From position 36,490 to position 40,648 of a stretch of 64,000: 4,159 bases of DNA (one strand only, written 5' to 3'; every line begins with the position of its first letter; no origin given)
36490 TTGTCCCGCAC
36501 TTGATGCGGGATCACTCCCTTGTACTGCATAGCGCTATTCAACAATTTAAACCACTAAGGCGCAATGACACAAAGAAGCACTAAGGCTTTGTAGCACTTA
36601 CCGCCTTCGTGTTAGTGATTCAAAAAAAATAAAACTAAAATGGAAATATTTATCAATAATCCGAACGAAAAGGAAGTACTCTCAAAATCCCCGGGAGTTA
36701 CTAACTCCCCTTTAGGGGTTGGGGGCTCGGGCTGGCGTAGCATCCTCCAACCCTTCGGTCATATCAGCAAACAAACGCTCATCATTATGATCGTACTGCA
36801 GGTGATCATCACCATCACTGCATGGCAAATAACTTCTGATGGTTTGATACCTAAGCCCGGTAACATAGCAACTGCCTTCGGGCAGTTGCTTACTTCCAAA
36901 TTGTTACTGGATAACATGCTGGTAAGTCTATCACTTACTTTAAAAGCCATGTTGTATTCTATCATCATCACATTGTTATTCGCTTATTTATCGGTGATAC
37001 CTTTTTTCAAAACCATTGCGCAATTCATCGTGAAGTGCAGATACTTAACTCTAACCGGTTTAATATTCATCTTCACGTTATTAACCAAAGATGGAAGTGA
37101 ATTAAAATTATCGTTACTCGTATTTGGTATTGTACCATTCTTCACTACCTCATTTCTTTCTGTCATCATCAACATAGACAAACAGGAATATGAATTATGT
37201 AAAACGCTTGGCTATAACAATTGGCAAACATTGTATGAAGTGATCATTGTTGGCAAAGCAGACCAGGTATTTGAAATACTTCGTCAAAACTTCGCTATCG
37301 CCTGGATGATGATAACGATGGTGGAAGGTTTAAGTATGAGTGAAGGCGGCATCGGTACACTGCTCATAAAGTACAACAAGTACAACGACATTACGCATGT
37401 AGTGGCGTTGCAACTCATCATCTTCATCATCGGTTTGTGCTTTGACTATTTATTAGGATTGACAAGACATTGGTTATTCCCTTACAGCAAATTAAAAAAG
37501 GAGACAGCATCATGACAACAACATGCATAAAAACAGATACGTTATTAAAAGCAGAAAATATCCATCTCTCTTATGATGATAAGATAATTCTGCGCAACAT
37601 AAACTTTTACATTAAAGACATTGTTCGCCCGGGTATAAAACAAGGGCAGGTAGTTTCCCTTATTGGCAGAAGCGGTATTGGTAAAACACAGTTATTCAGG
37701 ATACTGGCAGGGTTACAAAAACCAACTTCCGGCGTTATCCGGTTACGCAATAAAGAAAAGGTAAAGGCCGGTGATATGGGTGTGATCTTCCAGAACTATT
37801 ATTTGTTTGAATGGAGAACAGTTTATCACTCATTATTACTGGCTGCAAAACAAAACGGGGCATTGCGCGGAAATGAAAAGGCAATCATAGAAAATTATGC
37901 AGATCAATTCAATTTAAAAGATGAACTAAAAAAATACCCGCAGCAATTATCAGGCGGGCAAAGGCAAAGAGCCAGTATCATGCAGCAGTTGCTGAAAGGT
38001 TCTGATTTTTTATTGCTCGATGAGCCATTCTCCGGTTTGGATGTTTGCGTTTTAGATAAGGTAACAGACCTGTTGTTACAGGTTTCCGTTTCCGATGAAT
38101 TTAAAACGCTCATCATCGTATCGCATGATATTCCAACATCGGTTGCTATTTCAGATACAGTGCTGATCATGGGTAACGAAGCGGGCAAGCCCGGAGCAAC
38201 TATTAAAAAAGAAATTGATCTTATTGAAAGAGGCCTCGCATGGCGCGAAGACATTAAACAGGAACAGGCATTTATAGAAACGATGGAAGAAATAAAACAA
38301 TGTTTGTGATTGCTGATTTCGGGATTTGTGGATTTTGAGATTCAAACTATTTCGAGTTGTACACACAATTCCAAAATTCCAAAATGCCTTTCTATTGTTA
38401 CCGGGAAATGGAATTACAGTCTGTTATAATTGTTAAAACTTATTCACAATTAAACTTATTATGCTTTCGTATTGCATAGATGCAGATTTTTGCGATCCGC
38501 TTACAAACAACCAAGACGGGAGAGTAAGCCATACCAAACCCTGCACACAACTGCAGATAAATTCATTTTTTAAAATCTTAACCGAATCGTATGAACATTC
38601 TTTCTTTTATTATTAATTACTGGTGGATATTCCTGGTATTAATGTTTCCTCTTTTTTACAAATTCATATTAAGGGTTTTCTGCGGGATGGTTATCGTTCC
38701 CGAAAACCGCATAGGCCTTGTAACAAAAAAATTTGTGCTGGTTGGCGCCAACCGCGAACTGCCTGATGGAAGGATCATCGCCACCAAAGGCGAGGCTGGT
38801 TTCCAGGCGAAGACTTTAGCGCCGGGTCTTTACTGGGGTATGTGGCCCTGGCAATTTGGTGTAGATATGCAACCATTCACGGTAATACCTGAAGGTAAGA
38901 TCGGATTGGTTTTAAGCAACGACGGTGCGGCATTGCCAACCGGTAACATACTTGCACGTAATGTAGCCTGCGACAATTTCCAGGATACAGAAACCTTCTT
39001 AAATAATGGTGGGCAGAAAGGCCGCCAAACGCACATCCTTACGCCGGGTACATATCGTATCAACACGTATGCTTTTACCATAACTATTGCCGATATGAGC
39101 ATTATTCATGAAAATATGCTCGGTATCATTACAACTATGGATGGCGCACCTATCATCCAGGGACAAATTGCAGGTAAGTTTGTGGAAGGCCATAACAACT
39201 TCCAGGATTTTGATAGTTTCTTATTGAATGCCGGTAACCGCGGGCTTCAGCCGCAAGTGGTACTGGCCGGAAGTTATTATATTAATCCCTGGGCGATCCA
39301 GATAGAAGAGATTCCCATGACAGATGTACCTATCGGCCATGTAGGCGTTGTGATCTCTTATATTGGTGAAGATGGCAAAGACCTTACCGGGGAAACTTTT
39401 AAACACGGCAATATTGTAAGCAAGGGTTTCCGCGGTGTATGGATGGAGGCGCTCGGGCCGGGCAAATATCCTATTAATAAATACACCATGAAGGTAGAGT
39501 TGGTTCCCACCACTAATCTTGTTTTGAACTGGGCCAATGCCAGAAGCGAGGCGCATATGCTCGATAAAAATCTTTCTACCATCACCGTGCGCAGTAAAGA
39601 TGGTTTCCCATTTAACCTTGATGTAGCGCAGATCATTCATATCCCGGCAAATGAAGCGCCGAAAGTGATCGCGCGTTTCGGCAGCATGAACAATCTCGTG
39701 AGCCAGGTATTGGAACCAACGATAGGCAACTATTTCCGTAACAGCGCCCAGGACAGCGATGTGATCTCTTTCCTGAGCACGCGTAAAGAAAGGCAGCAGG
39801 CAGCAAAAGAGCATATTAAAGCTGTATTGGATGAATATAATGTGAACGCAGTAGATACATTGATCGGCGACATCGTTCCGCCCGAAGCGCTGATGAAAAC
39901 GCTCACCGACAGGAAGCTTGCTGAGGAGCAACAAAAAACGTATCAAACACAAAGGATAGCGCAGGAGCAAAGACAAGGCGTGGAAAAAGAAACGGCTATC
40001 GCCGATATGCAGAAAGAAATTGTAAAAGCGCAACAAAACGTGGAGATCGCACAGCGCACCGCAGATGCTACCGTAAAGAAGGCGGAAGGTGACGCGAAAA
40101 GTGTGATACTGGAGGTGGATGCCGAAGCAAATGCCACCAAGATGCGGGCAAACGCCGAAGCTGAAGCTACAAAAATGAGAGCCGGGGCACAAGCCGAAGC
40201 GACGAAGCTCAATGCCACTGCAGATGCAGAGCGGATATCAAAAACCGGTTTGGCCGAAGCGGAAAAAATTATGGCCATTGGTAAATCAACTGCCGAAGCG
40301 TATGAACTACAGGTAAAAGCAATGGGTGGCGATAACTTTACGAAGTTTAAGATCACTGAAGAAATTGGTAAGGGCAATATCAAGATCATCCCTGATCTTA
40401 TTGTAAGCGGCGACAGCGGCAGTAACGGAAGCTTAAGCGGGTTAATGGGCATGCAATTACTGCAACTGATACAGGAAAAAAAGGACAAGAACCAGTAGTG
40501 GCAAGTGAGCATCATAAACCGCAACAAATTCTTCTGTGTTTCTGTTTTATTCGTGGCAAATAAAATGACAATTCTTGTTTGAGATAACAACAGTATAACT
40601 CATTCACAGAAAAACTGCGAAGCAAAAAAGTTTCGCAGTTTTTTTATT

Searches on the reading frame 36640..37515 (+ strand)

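Call 77: search_protein_families(library=pfam, proteins=[window:36640-37515:+], max_evalue=0.0001)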
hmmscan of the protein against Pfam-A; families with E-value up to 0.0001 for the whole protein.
window:36640-37515:+ (291 aa): 1 family
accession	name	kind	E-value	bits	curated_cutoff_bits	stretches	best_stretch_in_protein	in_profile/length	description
PF00528.27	BPD_transp_1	-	2.7e-07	30.9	26.4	1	104-273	30-176/184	Binding-protein-dependent transport system inner membrane component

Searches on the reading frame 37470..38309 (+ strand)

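Call 77: search_protein_families(library=pfam, proteins=[window:37470-38309:+], max_evalue=0.0001)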
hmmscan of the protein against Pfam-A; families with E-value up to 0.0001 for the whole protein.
window:37470-38309:+ (279 aa): 3 families
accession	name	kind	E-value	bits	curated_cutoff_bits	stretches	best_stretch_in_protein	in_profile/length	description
PF00005.33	ABC_tran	-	4.9e-26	92.4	25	1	55-187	7-136/137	ABC transporter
PF13304.12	AAA_21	-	8.9e-06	26.4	27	0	158-222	236-300/304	AAA domain, putative AbiEii toxin, Type IV TA system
PF05272.17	VapE-like_dom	-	2.9e-05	24.1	25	1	36-99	28-91/217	Virulence-associated protein E-like domain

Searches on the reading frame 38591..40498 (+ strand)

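Call 77: search_protein_families(library=pfam, proteins=[window:38591-40498:+], max_evalue=0.0001)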
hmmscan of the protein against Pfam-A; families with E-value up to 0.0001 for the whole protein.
window:38591-40498:+ (635 aa): 1 family
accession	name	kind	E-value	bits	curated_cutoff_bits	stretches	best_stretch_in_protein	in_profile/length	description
PF01145.31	Band_7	-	3.2e-23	83.1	23.6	1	246-458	3-171/176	SPFH domain / Band 7 family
